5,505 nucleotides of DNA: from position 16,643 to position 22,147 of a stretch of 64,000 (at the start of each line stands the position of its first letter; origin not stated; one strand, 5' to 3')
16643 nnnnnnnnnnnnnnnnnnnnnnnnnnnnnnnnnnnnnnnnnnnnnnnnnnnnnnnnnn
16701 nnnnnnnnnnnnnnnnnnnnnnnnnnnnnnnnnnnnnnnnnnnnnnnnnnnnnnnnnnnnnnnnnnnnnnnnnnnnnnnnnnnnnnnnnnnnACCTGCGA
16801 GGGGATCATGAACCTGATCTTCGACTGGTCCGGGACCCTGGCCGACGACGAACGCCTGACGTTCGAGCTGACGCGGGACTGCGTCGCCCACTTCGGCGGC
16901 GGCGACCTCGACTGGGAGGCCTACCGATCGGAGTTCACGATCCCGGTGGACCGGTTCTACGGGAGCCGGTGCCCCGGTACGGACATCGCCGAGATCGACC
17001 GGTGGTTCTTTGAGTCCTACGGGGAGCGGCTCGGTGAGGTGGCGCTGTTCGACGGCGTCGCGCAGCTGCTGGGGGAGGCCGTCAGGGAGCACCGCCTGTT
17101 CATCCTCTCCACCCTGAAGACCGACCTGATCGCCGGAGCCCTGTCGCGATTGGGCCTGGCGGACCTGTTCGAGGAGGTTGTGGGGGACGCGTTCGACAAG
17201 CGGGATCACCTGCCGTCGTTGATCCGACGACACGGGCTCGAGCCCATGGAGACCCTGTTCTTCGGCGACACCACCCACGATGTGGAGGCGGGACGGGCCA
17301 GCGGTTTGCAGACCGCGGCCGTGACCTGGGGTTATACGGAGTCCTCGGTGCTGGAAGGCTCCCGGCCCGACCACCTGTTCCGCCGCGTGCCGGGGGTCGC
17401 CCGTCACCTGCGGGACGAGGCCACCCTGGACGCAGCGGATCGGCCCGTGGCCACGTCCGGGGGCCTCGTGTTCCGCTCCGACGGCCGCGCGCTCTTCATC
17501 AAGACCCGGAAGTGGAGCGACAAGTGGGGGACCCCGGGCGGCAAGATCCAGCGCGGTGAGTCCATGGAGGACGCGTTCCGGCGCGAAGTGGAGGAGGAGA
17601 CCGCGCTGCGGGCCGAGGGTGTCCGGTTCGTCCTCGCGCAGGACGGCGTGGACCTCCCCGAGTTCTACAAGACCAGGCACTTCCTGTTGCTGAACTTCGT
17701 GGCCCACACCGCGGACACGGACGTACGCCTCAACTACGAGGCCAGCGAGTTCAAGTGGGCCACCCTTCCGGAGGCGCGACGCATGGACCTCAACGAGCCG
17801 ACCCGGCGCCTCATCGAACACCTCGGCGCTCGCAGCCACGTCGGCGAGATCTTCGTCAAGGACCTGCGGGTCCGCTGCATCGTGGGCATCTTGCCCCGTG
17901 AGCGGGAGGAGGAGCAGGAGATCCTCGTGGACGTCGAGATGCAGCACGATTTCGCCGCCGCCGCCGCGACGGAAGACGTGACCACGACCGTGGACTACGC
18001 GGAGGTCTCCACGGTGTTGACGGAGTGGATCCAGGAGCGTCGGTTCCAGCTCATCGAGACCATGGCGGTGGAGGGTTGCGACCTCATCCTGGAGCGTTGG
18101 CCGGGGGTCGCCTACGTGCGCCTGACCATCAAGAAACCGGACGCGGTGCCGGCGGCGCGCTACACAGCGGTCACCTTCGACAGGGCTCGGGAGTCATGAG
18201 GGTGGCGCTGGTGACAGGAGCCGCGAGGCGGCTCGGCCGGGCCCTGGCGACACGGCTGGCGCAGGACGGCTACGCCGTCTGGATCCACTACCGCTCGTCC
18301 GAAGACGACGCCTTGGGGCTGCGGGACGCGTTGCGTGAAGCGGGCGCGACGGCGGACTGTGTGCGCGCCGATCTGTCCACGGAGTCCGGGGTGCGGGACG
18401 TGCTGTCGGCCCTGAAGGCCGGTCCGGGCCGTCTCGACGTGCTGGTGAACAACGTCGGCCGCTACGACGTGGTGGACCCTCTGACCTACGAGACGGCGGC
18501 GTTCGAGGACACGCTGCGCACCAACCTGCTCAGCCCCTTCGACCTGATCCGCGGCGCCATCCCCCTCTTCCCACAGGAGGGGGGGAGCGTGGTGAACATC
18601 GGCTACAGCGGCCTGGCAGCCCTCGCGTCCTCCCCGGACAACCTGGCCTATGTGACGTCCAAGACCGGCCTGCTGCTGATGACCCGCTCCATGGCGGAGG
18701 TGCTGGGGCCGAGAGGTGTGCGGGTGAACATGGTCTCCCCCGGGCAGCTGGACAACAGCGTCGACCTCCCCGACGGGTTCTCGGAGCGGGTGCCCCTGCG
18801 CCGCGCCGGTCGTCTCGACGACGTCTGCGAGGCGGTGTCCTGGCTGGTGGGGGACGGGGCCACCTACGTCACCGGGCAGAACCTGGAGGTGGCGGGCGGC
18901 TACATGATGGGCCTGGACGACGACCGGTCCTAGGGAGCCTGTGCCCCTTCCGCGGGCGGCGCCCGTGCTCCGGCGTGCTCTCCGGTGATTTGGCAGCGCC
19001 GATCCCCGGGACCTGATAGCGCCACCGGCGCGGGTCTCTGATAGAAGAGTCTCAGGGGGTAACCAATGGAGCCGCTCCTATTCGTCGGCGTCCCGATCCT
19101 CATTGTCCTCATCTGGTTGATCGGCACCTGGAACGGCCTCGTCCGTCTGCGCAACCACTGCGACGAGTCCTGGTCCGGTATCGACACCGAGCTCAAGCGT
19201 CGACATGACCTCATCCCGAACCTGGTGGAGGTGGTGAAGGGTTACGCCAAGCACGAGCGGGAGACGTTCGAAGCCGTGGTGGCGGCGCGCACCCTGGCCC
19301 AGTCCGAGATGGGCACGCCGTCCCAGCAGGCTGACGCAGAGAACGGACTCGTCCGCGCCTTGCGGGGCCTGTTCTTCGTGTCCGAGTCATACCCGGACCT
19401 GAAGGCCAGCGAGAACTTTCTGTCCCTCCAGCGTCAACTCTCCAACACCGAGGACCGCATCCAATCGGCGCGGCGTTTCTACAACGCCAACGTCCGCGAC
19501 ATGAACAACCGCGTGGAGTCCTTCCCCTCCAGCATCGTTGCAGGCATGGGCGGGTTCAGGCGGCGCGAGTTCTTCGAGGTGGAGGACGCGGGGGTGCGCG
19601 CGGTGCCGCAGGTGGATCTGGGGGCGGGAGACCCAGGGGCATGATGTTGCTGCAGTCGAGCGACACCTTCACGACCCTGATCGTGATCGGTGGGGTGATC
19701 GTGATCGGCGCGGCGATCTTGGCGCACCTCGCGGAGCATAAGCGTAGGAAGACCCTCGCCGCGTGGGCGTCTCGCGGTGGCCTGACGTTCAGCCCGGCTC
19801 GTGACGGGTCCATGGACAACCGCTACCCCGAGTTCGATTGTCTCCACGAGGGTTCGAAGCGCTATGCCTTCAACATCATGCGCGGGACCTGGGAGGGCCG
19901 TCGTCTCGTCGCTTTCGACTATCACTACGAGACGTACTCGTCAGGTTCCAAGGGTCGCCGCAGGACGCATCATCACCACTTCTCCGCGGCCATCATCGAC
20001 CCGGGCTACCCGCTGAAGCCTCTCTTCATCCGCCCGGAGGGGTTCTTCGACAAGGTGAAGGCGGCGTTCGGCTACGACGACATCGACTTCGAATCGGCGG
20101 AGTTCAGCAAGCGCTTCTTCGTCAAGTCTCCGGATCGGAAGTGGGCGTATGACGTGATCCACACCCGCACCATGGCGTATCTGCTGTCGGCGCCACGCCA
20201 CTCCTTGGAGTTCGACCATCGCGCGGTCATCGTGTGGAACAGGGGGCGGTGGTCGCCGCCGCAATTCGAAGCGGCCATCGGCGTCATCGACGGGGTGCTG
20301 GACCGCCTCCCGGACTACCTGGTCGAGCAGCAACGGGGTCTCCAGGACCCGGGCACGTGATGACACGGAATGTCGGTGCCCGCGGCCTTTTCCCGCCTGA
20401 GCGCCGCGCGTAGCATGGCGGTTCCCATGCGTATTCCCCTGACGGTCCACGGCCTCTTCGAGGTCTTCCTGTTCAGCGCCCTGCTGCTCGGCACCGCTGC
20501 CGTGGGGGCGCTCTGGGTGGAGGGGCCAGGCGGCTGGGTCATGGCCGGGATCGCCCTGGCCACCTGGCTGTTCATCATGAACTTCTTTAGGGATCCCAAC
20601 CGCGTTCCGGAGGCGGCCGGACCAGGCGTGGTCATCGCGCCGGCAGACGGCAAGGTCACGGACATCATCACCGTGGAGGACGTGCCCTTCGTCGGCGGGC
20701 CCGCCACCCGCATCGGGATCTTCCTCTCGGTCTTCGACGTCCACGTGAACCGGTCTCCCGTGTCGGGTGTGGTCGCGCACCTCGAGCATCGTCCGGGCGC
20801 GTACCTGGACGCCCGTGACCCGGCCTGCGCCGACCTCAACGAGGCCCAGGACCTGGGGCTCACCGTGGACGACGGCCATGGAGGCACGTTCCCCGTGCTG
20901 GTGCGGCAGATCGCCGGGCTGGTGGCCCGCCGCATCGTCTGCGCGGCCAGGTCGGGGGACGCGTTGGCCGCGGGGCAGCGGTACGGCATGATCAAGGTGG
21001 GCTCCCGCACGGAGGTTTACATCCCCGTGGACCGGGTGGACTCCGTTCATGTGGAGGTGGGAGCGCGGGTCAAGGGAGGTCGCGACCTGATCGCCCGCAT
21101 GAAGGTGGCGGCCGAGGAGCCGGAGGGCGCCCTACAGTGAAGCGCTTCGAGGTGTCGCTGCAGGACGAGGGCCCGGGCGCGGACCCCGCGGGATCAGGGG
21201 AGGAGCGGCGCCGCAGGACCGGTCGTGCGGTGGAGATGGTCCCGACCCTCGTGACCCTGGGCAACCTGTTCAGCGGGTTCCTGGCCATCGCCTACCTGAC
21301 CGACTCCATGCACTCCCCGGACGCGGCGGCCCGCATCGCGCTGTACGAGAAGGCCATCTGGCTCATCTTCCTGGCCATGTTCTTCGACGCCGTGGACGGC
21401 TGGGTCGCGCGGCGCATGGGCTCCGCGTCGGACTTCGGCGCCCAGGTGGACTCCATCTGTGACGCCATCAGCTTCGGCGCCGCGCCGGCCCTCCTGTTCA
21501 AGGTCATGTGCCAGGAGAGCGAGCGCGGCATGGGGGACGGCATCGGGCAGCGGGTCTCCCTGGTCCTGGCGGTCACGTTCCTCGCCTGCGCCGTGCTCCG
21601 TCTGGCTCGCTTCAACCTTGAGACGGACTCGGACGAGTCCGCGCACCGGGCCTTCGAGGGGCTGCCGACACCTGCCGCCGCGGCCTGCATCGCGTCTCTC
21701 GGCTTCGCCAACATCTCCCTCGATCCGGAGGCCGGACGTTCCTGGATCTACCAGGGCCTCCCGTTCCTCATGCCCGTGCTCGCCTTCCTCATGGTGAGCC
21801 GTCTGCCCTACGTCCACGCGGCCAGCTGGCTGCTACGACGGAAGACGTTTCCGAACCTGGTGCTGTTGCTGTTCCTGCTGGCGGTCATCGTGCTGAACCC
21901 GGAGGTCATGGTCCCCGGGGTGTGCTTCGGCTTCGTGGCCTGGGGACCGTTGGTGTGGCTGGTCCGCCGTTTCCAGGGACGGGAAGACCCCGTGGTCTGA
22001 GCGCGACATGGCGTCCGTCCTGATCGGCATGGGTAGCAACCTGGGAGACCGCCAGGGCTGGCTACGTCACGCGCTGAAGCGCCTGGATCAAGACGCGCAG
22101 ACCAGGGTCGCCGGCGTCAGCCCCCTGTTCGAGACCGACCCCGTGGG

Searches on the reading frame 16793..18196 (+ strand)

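Call 64: search_protein_families(library=pfam, proteins=[window:16793-18196:+], max_evalue=0.0001)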
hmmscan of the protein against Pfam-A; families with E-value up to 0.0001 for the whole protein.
window:16793-18196:+ (468 aa): 5 families
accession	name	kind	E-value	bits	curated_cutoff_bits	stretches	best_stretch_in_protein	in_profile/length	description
PF02152.23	FolB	-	5.8e-29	101.3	31.8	1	353-461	1-111/113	Dihydroneopterin aldolase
PF00293.34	NUDIX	-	1.3e-17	64.5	21.1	1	222-343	6-133/134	NUDIX domain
PF13419.12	HAD_2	-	5.1e-17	63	23.8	1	8-177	1-178/178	Haloacid dehalogenase-like hydrolase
PF00702.32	Hydrolase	-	4.7e-10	40.6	26.4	1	8-171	4-191/191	haloacid dehalogenase-like hydrolase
PF13242.12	Hydrolase_like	-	1.3e-07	31.9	22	1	142-197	12-70/75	HAD-hyrolase-like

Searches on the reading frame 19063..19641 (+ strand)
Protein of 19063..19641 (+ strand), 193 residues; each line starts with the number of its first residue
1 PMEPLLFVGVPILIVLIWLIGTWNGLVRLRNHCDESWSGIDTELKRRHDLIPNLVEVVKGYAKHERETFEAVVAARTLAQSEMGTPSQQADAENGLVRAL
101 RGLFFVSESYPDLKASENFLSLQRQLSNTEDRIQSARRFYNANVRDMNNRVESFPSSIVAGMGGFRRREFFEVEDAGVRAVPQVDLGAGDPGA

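Call 64: search_protein_families(library=pfam, proteins=[window:19063-19641:+], max_evalue=0.0001)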
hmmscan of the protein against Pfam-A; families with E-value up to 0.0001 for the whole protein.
window:19063-19641:+ (193 aa): 1 family
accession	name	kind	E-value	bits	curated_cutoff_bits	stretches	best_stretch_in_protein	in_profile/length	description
PF04011.17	LemA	-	5.4e-57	192.2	26.2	1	36-185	1-148/149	LemA family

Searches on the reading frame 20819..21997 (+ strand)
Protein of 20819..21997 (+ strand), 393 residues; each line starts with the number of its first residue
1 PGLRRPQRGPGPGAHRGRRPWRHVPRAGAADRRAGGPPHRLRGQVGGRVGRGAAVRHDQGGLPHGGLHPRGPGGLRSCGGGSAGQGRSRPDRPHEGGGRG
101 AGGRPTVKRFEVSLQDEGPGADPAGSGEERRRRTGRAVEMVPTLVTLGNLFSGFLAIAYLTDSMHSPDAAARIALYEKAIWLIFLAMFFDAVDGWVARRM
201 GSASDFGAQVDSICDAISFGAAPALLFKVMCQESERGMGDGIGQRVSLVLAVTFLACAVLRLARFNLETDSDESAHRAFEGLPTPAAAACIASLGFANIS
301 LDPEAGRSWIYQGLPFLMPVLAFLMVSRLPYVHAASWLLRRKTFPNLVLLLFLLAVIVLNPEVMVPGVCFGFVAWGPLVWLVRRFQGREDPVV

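Call 37: search_protein_families(library=pfam, proteins=[window:20819-21997:+], max_evalue=0.001)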
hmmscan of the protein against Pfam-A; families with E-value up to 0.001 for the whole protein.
window:20819-21997:+ (393 aa): 1 family
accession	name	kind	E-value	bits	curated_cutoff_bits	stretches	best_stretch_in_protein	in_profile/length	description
PF01066.26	CDP-OH_P_transf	-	1.6e-16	61.5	22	1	141-294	3-131/152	CDP-alcohol phosphatidyltransferase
